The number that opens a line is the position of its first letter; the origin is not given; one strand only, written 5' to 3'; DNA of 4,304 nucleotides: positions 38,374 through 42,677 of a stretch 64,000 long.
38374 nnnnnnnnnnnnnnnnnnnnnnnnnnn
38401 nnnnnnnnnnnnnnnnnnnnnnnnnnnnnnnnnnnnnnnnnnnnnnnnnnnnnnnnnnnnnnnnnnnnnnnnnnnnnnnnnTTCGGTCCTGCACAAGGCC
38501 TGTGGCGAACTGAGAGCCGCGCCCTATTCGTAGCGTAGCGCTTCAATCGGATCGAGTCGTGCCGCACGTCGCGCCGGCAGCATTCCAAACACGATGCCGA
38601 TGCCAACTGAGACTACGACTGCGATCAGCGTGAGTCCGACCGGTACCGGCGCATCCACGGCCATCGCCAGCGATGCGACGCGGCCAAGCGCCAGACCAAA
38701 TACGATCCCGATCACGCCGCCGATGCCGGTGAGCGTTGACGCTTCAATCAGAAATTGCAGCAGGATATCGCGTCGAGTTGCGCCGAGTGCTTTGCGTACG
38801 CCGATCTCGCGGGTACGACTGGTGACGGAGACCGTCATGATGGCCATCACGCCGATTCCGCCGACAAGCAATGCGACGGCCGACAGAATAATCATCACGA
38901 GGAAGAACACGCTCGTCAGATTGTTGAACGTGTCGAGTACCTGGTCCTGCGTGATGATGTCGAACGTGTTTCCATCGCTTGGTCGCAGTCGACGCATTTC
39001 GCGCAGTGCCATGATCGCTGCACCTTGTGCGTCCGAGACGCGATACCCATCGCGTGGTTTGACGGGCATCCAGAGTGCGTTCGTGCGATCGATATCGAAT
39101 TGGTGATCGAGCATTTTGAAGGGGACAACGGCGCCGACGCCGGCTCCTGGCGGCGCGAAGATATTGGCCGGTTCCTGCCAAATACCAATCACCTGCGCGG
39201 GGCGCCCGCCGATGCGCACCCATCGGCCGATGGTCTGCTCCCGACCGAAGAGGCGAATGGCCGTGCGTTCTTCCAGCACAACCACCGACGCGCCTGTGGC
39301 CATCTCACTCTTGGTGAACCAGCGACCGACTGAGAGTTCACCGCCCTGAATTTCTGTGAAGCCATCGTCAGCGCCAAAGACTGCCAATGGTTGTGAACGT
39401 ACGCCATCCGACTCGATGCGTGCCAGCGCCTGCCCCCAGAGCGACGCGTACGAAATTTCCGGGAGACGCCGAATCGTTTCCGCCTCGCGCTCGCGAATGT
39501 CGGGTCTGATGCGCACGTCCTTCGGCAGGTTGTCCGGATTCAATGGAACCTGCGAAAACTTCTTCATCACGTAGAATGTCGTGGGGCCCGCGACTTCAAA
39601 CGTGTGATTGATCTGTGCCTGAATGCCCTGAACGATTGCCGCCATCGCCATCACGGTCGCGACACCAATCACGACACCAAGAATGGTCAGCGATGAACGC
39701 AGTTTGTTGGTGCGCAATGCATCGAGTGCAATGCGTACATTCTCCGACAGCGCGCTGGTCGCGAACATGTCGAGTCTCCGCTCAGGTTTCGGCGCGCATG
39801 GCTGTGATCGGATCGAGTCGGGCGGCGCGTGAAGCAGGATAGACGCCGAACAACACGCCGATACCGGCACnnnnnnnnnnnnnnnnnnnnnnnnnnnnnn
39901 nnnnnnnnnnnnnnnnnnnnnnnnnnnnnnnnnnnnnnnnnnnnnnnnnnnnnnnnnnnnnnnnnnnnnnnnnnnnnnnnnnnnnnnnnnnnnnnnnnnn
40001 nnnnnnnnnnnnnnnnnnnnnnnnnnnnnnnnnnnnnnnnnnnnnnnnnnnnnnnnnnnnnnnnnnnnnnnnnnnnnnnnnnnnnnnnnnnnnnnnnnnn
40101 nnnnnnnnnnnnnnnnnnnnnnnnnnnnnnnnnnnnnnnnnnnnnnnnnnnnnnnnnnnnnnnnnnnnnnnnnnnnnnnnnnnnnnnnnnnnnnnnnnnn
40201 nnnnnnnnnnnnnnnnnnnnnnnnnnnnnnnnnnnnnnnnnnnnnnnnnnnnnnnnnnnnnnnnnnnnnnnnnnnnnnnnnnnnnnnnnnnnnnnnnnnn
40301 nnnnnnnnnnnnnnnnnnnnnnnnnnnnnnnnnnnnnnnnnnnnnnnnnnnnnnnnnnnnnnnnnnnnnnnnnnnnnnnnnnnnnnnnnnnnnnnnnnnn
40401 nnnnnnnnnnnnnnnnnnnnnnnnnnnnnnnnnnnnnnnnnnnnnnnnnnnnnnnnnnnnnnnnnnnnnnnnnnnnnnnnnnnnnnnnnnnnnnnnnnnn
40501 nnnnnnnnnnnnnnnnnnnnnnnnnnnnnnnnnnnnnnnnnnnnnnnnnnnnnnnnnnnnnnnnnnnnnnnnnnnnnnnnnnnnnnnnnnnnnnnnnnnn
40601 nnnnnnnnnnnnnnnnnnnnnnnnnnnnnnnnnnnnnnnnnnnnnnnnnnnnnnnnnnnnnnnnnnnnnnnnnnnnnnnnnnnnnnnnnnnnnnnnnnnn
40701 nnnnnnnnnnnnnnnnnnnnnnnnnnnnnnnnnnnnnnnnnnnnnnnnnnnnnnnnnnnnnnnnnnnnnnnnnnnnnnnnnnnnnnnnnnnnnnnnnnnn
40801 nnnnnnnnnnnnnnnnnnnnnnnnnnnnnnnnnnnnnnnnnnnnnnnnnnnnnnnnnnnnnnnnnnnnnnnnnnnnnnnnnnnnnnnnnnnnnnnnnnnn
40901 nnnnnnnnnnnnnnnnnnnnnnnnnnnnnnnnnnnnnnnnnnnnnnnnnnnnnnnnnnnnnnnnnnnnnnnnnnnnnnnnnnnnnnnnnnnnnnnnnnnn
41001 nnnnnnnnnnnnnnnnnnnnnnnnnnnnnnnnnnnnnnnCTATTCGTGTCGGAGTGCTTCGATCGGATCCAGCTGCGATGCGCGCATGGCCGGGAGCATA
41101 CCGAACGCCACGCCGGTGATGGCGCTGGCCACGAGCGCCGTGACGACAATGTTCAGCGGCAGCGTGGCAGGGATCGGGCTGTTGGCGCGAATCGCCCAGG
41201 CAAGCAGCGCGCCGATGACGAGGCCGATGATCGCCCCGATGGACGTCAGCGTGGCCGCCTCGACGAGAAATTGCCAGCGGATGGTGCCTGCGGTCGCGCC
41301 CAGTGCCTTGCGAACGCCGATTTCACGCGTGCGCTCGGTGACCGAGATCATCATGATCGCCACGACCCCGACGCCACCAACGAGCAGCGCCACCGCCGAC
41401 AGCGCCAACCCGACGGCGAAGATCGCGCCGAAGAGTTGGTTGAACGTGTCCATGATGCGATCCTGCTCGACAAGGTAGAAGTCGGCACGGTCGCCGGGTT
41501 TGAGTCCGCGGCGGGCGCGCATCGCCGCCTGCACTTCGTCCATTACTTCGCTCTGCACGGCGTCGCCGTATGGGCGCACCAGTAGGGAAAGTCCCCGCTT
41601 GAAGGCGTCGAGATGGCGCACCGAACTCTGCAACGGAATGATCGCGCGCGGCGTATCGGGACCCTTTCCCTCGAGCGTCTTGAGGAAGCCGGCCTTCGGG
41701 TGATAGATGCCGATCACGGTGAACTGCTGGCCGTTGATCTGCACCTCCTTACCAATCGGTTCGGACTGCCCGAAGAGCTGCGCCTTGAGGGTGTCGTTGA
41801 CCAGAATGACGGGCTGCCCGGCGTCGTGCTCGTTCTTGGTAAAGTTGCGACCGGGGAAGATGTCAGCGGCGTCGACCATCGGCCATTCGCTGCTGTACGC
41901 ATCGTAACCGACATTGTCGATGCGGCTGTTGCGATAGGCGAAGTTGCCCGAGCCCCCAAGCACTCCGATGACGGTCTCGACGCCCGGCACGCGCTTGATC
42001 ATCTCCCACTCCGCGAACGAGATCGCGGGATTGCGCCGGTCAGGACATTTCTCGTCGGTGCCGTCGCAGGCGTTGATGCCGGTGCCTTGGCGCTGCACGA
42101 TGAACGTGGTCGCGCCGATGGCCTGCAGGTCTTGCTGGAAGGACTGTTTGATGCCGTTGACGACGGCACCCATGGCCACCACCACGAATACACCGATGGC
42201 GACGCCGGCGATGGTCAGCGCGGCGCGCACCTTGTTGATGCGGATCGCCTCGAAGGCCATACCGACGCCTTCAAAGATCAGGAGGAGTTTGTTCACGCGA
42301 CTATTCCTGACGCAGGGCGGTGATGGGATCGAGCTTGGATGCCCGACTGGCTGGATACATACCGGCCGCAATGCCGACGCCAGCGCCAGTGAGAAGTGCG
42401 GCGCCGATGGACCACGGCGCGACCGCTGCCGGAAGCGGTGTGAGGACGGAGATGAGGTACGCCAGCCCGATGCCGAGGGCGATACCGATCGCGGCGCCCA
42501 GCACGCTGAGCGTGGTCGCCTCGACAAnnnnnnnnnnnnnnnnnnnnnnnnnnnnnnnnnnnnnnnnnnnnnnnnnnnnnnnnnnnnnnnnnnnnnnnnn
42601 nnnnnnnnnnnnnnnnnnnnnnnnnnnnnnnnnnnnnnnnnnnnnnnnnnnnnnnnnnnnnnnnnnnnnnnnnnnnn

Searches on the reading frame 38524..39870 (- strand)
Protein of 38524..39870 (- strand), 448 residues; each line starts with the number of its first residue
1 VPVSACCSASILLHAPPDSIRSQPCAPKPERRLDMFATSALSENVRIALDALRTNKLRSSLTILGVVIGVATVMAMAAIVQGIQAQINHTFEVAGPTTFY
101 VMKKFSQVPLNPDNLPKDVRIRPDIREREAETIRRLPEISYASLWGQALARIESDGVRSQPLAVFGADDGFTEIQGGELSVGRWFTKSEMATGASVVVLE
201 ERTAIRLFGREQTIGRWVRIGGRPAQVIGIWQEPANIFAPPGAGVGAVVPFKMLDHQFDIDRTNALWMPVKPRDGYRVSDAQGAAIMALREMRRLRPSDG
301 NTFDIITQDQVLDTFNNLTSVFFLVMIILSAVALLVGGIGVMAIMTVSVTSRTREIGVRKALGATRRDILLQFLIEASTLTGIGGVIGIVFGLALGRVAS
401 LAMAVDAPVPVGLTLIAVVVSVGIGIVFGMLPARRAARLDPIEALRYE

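Call 24: search_protein_families(library=ncbifam, proteins=[window:38524-39870:-], max_evalue=0.00001)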
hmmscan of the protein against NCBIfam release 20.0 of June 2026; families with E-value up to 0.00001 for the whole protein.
window:38524-39870:- (448 aa): 5 families
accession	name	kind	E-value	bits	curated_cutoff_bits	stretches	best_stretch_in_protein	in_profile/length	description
NF007826.0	PRK10535.1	equivalog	5.1e-54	183.6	966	1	38-446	251-646/648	macrolide ABC transporter ATP-binding protein/permease MacB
TIGR03434.1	ADOP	subfamily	7.8e-37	126.8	622.3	2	278-448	633-803/803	ADOP family duplicated permease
TIGR02212.1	lolCE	equivalog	6.9e-08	31.8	362.45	0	322-448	269-411/411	lipoprotein-releasing ABC transporter permease subunit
NF008076.0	PRK10814.1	exception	1.7e-06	27.3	473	0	326-448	267-399/399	lipoprotein-releasing ABC transporter permease subunit LolC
TIGR00439.2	FtsX_Gneg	equivalog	3.5e-06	26.4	255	0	311-434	155-284/292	permease-like cell division protein FtsX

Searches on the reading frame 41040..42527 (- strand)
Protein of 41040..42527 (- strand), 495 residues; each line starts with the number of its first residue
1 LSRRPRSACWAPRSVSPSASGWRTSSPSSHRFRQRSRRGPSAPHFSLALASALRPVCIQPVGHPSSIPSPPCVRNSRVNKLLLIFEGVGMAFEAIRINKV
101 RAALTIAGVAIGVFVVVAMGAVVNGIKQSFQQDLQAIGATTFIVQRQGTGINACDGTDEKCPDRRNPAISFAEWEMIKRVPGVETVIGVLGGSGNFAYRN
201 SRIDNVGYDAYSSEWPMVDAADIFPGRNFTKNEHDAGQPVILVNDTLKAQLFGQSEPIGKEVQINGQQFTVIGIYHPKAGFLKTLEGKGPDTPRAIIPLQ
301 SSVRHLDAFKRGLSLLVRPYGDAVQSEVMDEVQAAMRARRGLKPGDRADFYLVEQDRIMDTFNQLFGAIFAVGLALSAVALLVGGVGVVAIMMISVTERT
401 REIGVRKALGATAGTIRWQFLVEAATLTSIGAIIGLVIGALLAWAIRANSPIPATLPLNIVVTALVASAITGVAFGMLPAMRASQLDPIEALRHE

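Call 24: search_protein_families(library=ncbifam, proteins=[window:41040-42527:-], max_evalue=0.00001)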
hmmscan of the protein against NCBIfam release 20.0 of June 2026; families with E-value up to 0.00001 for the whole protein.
window:41040-42527:- (495 aa): 6 families
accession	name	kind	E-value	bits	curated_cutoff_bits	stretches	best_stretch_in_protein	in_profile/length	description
NF007826.0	PRK10535.1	equivalog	5.7e-42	143.8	966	1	86-495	256-648/648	macrolide ABC transporter ATP-binding protein/permease MacB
TIGR03434.1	ADOP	subfamily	8.7e-37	126.6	622.3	1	96-495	411-803/803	ADOP family duplicated permease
TIGR02212.1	lolCE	equivalog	1.2e-11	44.2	362.45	1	374-495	271-411/411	lipoprotein-releasing ABC transporter permease subunit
NF038347.1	FtsX_Gpos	exception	1.4e-07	31.2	225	1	363-439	167-237/296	permease-like cell division protein FtsX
NF008076.0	PRK10814.1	exception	3.9e-07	29.4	473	0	372-495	267-399/399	lipoprotein-releasing ABC transporter permease subunit LolC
TIGR00439.2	FtsX_Gneg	equivalog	5.7e-07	29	255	1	358-449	155-246/292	permease-like cell division protein FtsX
